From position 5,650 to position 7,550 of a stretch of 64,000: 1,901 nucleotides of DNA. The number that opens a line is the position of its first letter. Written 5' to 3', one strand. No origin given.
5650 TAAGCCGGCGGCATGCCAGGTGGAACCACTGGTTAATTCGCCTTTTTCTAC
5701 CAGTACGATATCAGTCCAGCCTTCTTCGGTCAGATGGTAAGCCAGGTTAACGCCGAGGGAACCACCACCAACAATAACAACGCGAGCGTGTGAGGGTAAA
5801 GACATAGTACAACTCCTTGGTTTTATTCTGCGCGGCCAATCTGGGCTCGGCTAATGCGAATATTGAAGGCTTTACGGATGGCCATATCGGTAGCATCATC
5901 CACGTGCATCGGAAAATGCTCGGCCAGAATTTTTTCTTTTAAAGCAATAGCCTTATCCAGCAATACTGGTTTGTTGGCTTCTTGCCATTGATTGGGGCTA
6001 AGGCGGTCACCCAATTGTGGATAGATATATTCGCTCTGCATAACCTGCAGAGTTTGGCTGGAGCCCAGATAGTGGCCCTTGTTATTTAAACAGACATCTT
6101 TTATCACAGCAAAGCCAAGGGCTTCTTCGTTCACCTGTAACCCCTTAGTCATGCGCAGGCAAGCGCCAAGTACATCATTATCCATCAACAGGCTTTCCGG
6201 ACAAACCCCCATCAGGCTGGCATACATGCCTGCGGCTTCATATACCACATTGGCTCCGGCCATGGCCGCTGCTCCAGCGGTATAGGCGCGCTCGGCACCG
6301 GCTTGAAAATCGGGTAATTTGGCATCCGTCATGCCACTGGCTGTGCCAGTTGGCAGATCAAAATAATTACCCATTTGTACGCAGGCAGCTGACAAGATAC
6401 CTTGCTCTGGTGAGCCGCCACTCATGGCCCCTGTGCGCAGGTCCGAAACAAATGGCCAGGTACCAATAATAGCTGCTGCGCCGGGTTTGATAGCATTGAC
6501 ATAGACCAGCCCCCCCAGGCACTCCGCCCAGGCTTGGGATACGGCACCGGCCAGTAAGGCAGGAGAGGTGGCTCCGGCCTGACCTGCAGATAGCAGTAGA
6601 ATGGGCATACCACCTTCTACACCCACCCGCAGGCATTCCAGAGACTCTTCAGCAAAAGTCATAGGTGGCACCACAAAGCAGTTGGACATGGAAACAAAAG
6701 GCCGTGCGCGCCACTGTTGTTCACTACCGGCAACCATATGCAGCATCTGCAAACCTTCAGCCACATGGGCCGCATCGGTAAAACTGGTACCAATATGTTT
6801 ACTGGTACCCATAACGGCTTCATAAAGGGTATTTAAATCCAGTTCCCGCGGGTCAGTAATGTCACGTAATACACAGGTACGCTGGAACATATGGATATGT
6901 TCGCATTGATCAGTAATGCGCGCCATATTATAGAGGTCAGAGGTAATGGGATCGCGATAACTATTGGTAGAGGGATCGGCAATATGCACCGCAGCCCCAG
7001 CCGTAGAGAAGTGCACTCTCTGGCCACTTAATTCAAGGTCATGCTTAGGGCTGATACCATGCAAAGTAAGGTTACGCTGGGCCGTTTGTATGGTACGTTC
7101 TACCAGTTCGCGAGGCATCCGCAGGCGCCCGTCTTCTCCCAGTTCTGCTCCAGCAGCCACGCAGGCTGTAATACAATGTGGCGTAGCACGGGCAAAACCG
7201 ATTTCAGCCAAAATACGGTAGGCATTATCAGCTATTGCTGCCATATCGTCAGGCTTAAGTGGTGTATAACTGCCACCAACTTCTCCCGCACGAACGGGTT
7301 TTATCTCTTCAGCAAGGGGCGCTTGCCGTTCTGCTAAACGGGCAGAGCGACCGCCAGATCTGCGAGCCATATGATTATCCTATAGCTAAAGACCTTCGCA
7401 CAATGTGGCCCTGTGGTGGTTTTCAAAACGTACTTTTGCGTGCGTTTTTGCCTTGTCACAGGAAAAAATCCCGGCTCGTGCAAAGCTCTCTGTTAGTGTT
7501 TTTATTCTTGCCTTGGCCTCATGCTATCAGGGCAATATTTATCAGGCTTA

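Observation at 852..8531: MttB-family methyltransferase operon with two DMGDH/SARDH-type dehydrogenases and no corrinoid partner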

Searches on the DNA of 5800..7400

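Call 60: search_rna_families(source=window, start=5800, end=7400, threshold=gathering, show_alignments=1)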
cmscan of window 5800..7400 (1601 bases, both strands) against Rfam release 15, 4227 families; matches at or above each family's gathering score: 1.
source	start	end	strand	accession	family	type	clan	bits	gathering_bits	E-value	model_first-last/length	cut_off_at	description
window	6233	6332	-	RF02510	PYLIS_3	Cis-reg;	-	42.1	38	6.7e-07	1-100/100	no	Pyrrolysine insertion sequence mttB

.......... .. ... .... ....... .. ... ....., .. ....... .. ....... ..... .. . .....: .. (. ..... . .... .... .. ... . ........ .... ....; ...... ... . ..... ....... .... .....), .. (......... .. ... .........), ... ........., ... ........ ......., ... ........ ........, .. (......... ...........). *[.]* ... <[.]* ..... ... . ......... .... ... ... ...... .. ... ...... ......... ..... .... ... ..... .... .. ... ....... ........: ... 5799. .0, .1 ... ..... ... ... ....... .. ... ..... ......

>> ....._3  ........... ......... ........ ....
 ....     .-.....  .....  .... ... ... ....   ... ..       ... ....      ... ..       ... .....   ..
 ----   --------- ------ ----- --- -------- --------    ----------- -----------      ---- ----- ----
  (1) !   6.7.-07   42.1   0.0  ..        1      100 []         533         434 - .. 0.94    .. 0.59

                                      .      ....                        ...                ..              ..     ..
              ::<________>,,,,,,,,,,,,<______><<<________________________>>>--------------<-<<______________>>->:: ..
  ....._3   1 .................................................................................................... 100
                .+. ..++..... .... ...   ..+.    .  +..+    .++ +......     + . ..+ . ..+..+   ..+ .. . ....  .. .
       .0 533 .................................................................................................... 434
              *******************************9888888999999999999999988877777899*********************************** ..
